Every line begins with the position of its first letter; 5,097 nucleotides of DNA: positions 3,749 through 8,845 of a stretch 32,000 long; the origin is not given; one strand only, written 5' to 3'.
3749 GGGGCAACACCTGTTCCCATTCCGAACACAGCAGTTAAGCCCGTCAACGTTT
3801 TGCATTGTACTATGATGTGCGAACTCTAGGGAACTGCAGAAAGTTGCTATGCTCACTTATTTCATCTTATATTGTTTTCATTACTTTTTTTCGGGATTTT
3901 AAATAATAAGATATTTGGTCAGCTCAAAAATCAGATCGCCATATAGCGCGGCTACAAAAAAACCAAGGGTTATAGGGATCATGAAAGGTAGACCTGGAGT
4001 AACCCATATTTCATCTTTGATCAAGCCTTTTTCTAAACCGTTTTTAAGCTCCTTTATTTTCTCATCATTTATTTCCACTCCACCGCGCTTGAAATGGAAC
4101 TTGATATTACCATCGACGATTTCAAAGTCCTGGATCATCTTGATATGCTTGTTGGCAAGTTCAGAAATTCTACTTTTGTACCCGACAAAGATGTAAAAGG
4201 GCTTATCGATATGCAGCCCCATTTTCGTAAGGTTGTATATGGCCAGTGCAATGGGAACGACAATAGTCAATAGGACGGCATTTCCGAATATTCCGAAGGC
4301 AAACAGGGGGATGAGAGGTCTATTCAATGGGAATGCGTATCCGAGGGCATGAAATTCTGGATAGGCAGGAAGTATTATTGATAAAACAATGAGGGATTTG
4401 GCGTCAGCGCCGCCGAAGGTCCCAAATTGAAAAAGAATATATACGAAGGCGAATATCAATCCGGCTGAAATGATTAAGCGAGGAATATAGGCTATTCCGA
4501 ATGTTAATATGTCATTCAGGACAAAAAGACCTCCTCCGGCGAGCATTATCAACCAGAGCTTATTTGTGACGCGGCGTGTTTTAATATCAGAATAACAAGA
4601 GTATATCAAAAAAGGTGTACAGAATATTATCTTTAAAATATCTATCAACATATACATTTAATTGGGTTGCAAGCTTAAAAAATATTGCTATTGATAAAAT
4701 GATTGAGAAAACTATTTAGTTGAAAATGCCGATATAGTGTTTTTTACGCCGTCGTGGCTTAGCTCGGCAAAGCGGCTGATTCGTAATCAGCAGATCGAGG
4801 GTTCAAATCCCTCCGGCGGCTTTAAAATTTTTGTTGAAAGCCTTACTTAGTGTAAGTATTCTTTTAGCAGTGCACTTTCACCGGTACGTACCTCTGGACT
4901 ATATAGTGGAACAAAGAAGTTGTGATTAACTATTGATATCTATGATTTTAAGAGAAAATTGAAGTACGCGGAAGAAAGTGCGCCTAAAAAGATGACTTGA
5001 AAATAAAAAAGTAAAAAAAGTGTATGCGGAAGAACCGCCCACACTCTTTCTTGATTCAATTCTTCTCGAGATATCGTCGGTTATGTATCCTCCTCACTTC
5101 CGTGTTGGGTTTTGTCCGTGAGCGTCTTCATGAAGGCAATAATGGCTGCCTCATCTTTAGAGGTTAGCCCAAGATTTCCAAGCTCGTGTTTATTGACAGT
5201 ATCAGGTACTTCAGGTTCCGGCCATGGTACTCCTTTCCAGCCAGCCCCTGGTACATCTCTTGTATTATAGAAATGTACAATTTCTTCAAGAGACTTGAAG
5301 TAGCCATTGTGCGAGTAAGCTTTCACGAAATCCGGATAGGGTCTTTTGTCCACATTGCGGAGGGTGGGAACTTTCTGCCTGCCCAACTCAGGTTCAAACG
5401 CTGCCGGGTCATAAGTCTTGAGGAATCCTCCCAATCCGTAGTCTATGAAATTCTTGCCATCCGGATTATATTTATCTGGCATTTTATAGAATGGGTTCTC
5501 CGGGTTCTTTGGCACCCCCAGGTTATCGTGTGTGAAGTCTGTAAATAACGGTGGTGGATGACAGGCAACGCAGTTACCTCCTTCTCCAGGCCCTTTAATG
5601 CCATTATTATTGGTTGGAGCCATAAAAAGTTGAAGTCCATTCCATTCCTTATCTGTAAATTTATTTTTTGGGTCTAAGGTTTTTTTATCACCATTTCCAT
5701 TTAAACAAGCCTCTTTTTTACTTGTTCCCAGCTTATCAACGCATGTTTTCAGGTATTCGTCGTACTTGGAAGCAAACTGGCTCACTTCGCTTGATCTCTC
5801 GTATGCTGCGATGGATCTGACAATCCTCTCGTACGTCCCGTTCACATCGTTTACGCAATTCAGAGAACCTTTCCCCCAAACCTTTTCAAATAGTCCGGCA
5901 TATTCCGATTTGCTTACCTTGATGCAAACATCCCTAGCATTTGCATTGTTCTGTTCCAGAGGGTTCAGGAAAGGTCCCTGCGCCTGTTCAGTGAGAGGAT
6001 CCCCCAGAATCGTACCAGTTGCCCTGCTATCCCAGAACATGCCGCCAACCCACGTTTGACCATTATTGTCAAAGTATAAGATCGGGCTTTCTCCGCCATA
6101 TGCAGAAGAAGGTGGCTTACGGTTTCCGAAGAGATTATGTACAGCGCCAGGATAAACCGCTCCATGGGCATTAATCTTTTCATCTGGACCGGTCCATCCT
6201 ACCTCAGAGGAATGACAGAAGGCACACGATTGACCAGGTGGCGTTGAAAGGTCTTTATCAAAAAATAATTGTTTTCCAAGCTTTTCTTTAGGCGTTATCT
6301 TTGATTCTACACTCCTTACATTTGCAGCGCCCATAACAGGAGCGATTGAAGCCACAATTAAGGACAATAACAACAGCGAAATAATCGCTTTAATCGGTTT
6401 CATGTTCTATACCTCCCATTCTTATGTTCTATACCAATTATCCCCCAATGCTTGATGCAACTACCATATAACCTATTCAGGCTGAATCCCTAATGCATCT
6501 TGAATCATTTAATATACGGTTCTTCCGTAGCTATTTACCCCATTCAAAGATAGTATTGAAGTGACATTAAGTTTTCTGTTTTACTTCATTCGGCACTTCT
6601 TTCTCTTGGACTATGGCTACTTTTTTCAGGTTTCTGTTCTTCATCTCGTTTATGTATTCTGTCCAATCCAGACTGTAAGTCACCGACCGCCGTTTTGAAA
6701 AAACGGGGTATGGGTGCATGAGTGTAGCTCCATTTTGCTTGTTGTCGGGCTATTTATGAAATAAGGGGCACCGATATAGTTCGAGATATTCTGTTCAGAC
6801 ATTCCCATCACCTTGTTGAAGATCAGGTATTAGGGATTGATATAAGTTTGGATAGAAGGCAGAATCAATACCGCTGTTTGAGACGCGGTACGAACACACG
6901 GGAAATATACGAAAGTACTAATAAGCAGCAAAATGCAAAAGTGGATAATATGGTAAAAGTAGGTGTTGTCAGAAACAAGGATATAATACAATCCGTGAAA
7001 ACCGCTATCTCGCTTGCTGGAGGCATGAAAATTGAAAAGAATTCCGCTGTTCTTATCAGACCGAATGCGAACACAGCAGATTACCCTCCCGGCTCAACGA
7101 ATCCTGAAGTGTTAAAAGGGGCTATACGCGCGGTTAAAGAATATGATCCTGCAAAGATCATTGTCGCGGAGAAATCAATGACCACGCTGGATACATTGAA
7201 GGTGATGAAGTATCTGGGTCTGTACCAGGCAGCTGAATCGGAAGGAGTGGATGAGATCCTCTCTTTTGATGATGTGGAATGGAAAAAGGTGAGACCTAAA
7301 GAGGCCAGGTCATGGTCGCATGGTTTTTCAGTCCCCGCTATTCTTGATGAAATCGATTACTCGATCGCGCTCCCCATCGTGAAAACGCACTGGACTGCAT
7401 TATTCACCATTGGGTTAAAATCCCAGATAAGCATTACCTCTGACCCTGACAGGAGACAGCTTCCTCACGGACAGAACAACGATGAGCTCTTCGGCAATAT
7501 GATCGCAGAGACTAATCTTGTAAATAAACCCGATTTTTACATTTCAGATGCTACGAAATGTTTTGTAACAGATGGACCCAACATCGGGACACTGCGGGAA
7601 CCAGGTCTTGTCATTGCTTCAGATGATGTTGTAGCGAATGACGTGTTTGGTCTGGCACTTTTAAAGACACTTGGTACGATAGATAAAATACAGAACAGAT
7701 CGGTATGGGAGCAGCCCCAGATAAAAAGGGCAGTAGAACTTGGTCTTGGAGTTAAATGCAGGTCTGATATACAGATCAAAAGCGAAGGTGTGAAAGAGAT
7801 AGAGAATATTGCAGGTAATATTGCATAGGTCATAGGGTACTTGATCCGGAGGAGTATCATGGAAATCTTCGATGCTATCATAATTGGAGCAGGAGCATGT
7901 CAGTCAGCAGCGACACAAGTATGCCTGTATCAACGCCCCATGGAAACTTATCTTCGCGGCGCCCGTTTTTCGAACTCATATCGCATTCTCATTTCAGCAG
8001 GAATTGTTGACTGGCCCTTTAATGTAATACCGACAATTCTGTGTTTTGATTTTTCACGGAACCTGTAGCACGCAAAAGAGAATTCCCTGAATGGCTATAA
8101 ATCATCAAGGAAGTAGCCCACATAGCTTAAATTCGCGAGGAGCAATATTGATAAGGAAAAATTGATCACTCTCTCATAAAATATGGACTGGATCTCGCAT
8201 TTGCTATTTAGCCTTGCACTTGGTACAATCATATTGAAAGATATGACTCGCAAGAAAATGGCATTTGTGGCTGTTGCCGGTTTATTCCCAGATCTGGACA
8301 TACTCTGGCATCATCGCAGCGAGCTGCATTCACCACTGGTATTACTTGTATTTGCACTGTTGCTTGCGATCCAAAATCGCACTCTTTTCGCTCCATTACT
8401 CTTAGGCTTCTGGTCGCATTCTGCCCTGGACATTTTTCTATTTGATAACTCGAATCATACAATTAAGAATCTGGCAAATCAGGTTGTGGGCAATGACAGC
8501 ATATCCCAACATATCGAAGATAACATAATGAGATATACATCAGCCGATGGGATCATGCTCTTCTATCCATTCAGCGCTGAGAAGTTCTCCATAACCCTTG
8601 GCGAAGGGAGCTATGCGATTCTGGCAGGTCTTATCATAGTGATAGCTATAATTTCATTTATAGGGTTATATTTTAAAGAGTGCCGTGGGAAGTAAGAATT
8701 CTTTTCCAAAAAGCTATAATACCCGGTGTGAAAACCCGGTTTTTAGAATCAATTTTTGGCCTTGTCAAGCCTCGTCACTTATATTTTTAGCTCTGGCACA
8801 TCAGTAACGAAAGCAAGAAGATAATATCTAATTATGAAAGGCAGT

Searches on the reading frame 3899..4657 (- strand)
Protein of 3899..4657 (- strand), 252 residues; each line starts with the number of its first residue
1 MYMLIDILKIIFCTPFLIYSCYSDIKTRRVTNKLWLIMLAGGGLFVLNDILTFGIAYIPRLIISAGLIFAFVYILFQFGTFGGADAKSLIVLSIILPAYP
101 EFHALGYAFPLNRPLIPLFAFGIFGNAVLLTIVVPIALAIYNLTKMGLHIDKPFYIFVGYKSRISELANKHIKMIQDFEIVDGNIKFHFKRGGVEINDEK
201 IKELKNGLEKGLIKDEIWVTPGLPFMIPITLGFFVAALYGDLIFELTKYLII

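Call 14: search_protein_families(library=pfam, proteins=[window:3899-4657:-], max_evalue=0.001)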
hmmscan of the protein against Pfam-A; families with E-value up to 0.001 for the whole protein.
window:3899-4657:- (252 aa): 2 families
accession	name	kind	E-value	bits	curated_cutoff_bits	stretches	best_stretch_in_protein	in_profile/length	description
PF06847.16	Arc_PepC_II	-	6.6e-25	88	29.9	1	152-242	2-93/93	Archaeal Peptidase A24 C-terminus Type II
PF01478.23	Peptidase_A24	-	7e-14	52.6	26.5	1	12-105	2-92/104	Type IV leader peptidase family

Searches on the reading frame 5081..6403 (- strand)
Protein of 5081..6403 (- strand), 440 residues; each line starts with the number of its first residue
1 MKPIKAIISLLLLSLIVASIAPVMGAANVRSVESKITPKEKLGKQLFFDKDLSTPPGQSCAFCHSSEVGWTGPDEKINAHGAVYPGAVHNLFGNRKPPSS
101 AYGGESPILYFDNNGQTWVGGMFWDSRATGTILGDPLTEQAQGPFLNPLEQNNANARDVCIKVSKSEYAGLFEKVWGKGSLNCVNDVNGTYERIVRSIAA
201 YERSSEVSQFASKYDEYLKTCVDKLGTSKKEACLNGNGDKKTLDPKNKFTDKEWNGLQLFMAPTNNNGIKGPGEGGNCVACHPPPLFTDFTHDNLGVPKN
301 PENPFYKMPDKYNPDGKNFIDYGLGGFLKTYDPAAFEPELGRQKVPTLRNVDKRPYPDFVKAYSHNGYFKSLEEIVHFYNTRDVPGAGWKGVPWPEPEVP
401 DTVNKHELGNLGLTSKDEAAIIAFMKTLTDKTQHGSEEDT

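Call 14: search_protein_families(library=pfam, proteins=[window:5081-6403:-], max_evalue=0.001)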
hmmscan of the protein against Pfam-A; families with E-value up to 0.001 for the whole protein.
window:5081-6403:- (440 aa): 1 family
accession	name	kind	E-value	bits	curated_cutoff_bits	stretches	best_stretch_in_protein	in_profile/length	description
PF03150.19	CCP_MauG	-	2.1e-29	103.5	25.6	1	39-219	3-145/149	Di-haem cytochrome c peroxidase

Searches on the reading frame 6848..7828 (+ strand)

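Call 14: search_protein_families(library=pfam, proteins=[window:6848-7828:+], max_evalue=0.001)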
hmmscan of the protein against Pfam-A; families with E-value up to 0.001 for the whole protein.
window:6848-7828:+ (326 aa): 1 family
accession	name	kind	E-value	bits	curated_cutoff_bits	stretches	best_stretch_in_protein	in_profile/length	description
PF04015.17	DUF362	-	1.3e-36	126.9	24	1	68-269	1-199/200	Domain of unknown function (DUF362)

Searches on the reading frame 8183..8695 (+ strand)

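Call 4: search_protein_families(library=pfam, proteins=[window:8183-8695:+], max_evalue=0.01)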
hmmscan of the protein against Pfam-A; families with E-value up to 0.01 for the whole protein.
window:8183-8695:+ (170 aa): 1 family
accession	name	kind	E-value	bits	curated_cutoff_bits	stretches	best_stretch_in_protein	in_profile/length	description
PF04307.19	YdjM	-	1.1e-12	48.2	29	1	1-85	1-108/176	YdjM inner membrane protein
